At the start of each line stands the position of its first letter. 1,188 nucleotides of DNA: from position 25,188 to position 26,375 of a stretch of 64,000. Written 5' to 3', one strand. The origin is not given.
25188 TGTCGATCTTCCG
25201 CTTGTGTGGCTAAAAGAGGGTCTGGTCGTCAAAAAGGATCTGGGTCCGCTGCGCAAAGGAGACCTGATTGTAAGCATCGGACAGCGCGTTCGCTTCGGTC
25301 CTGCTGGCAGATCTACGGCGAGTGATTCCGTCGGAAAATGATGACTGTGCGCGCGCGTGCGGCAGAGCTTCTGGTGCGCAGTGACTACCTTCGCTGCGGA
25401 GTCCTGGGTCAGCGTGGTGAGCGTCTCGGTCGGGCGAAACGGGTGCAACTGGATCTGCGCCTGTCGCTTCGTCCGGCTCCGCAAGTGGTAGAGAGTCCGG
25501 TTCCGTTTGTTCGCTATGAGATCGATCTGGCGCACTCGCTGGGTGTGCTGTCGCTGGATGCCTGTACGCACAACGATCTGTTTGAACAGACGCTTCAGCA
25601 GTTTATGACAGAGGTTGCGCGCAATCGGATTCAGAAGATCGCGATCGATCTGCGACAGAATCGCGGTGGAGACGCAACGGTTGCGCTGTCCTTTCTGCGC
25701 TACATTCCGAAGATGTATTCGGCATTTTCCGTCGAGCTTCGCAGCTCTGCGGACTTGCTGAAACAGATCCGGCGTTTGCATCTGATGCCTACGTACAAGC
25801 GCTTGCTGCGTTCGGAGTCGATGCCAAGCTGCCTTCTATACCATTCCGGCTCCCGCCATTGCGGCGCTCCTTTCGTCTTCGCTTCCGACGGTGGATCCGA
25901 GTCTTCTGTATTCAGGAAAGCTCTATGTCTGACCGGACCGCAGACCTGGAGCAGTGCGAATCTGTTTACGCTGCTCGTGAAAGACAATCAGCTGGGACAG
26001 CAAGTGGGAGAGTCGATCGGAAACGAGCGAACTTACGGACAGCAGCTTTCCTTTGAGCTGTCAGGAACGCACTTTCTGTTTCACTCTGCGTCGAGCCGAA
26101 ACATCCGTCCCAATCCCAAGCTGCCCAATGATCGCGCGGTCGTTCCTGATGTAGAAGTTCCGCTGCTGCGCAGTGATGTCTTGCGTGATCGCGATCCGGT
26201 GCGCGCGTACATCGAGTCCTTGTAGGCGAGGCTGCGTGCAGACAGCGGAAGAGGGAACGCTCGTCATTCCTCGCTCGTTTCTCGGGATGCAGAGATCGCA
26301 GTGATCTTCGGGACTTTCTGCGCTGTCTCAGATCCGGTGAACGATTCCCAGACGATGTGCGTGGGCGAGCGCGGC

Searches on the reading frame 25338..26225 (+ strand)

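Call 93: search_protein_families(library=pfam, proteins=[window:25338-26225:+], max_evalue=0.001)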
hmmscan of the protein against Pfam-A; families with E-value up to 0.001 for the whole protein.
window:25338-26225:+ (295 aa): 1 family
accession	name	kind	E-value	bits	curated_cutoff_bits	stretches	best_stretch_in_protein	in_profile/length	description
PF03572.23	Peptidase_S41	-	4.3e-11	43.1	24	1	81-274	13-165/165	Peptidase family S41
